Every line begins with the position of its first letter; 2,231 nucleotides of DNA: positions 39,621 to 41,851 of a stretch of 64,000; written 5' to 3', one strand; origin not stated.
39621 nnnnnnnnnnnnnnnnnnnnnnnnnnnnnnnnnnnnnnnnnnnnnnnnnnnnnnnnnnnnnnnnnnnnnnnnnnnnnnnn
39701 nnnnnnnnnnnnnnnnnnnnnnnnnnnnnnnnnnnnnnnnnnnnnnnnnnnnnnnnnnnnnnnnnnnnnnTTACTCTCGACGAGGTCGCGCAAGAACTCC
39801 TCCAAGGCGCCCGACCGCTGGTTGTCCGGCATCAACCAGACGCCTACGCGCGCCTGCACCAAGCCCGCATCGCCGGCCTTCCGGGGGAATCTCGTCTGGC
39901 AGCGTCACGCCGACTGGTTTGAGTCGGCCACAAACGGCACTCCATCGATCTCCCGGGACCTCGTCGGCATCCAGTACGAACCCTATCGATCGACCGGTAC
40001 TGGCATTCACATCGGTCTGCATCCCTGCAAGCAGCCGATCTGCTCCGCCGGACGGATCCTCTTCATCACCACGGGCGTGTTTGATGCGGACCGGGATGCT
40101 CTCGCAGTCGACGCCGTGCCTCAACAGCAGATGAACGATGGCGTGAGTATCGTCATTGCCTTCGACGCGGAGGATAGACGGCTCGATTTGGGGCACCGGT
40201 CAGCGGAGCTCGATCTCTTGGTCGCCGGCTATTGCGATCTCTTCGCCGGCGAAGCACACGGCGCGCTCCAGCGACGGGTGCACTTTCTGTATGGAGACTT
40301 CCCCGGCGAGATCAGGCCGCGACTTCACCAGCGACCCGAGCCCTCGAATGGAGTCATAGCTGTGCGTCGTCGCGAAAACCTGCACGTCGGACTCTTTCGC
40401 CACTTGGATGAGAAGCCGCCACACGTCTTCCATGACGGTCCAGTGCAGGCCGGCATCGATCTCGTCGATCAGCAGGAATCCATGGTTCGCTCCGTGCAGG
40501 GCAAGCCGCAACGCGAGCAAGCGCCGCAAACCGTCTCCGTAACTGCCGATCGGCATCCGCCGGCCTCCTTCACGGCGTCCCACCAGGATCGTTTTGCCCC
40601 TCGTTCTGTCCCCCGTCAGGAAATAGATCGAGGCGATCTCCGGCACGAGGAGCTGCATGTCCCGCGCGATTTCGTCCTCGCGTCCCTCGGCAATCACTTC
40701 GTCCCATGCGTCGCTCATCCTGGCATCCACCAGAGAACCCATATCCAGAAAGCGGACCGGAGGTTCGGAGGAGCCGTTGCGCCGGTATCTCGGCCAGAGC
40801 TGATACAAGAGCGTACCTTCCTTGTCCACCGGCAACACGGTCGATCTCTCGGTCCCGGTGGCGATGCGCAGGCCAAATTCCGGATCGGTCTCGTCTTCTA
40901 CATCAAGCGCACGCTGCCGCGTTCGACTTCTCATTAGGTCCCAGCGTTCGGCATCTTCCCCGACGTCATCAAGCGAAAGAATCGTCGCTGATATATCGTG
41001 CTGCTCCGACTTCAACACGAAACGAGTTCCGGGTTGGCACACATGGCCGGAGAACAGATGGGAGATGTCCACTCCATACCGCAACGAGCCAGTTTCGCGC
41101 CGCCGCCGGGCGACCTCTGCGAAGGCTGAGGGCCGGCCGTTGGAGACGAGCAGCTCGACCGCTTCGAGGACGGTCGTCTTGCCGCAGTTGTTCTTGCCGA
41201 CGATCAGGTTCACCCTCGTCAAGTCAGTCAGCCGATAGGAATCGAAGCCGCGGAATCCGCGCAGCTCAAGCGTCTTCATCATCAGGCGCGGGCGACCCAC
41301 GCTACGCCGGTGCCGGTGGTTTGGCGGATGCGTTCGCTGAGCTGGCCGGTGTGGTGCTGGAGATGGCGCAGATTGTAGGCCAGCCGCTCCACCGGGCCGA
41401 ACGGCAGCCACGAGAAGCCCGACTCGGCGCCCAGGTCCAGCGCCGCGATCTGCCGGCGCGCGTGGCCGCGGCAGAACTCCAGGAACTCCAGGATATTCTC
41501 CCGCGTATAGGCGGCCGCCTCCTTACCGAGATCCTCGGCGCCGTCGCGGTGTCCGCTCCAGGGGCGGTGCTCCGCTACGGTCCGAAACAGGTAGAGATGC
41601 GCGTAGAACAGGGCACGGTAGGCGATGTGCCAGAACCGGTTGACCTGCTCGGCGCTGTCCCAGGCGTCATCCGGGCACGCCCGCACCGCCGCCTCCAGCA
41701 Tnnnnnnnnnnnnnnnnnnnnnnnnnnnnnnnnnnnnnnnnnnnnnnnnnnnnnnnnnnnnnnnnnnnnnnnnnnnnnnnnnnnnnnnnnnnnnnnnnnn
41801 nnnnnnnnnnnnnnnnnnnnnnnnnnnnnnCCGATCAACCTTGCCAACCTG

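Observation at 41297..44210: Two about 97% identical 561-bp direct repeats (each carrying a DinB_2-family gene) bracket a 1.8 kb cassette of two overlapping genes of unknown function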

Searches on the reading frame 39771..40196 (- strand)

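Call 5: search_protein_families(library=pfam, proteins=[window:39771-40196:-], max_evalue=0.01)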
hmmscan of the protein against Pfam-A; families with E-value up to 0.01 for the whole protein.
window:39771-40196:- (141 aa): 1 family
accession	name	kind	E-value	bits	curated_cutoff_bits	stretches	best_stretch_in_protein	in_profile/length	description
PF11536.14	DUF3226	-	3.8e-16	59.9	27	1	7-108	2-98/208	Protein of unknown function (DUF3226)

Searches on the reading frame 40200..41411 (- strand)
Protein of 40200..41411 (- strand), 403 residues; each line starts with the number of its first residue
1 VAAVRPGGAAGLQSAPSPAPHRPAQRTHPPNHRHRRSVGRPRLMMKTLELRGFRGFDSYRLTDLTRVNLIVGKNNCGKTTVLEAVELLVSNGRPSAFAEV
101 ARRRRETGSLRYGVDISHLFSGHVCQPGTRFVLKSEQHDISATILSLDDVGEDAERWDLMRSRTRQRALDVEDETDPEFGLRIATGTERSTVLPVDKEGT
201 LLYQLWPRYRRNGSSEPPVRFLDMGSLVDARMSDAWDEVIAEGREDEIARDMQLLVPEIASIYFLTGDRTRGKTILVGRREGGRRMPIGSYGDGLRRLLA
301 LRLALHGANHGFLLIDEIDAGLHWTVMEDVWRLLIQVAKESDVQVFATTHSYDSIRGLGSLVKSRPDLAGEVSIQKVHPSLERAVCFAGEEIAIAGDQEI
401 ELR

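Call 5: search_protein_families(library=pfam, proteins=[window:40200-41411:-], max_evalue=0.01)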
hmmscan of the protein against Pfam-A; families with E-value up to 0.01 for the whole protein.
window:40200-41411:- (403 aa): 9 families
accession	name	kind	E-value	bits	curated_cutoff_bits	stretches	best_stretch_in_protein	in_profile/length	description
PF13304.12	AAA_21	-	4.8e-20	73.3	27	1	67-351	1-299/304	AAA domain, putative AbiEii toxin, Type IV TA system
PF13175.12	AAA_15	-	8.2e-20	72.2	32.1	2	45-95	3-53/374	AAA ATPase domain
PF02463.25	SMC_N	-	6.2e-10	39.3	40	1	45-90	2-49/220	RecF/RecN/SMC N terminal domain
PF13476.12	AAA_23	-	7.5e-06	27.1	27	1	48-89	2-43/201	AAA domain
PF13401.12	AAA_22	-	0.00026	21.8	27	0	302-346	76-119/130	AAA domain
PF11398.14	DUF2813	-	0.00067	19.6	21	0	44-91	2-48/372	Protein of unknown function (DUF2813)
PF13555.12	AAA_29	-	0.0015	18.7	27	0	54-96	10-53/61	P-loop containing region of AAA domain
PF13166.12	AAA_13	-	0.0036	16.5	36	1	56-101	7-52/713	AAA domain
PF13514.12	AAA_27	-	0.0098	15.9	22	0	46-88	4-49/206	AAA domain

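Call 13: search_protein_families(library=ncbifam, proteins=[window:40200-41282:-], max_evalue=1)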
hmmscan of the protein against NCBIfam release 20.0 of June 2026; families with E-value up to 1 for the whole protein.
window:40200-41282:- (360 aa): 22 families
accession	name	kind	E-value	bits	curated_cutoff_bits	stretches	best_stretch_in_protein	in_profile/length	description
NF041760.1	PtuA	equivalog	1.8e-09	37.1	500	2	2-47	52-97/524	retron Ec78 anti-phage system effector ATPase PtuA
NF047739.1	antiphage_MADS3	equivalog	1.9e-09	37.2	420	2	1-58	1-57/427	methylation-associated defense system AAA family ATPase MAD3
TIGR00611.2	recf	equivalog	9e-09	34.9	172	1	3-46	2-45/339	DNA replication/repair protein RecF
NF038234.1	retron_eff_Eco8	equivalog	6.1e-07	28.4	250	1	3-43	4-44/679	retron Eco8 family effector endonuclease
NF053563.1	Rkd4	equivalog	1.7e-06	26.5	860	1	3-43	4-44/747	arcadin-4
NF003034.1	PRK03918.1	equivalog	0.00096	17.2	700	1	2-43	3-44/878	DNA double-strand break repair ATPase Rad50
TIGR03864.1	PQQ_ABC_ATP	hypoth_equivalog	0.0027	17.2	302.25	1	253-315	139-199/236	ABC transporter, ATP-binding subunit, PQQ-dependent alcohol dehydrogenase system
TIGR03410.1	urea_trans_UrtE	equivalog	0.0048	16.4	285.8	0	23-44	27-48/230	urea ABC transporter ATP-binding subunit UrtE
TIGR04521.1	ECF_ATPase_2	equivalog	0.0048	16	330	1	266-313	162-209/279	energy-coupling factor transporter ATPase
NF033858.1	ABC2_perm_RbbA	equivalog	0.0054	14.7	1050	1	251-308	401-457/909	ribosome-associated ATPase/putative transporter RbbA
NF007601.2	PRK10247.1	equivalog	0.011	15.2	292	0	269-314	152-197/204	iron efflux ABC transporter ATP-binding subunit FetA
TIGR00618.1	sbcc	subfamily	0.013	13.5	478.5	1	4-42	5-47/1043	exonuclease subunit SbcC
NF010680.0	PRK14079.1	equivalog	0.025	13.6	386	1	4-47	5-48/349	recombination protein F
NF040873.1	AztA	equivalog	0.026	14.1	220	0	249-313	123-183/191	zinc ABC transporter ATP-binding protein AztA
TIGR03411.1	urea_trans_UrtD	equivalog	0.03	14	304.1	0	10-42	15-48/242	urea ABC transporter ATP-binding protein UrtD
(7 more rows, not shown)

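Call 14: search_protein_families(library=padloc, proteins=[window:40200-41282:-], max_evalue=1)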
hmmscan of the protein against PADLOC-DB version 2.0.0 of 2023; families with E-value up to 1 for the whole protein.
window:40200-41282:- (360 aa): 132 families (the best 25 are shown)
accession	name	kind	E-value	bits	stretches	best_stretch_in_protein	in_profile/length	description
PDLC04611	PDC-M38A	-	9.2e-63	211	1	1-360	1-383/383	-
PDLC02336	AbiLi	-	1.2e-43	148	1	1-360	1-340/340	AbiLi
PDLC04608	PDC-M38A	-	1.1e-42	145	1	2-315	5-319/367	-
PDLC04607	PDC-M38A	-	5.2e-30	102.4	2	192-314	548-669/715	-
PDLC04610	PDC-M38A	-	3e-29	100.4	2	175-360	177-362/362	-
PDLC04609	PDC-M38A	-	3.6e-26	90.3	2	200-313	209-321/371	-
PDLC02980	AriA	-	2.1e-24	85.1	1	24-308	1-299/304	-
PDLC02979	AriA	-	2.4e-20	71.6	2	1-54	1-55/373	-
PDLC04168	GajA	-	2e-15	54.5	2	242-315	251-325/570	-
PDLC04214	HEC-02A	-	8.3e-15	52.9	2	239-316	207-286/338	-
PDLC03878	NsnB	-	4.7e-14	50.9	2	1-50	1-49/345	-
PDLC04393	PDC-M07A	-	8.3e-14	49.4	2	215-308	254-349/435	-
PDLC04391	PDC-M07A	-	2.1e-13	48.1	2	1-73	1-72/412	-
PDLC00091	GajA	-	3.5e-13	47.3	2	2-53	3-54/627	AAA ATPase domain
PDLC04389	PDC-M07A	-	4.3e-13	47.1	2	253-308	297-367/443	-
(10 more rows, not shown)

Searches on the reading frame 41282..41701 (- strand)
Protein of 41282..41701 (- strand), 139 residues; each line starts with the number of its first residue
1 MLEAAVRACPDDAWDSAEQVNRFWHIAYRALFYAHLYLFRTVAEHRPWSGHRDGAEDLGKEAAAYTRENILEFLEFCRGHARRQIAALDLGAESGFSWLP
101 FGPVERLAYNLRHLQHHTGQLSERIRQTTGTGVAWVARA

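Call 46: find_encoding_contigs(protein=window:41282-41701:-, flank=10000, max_places=8)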
Protein window:41282-41701:- (139 aa): no gene with exactly this product is on record in the collection.
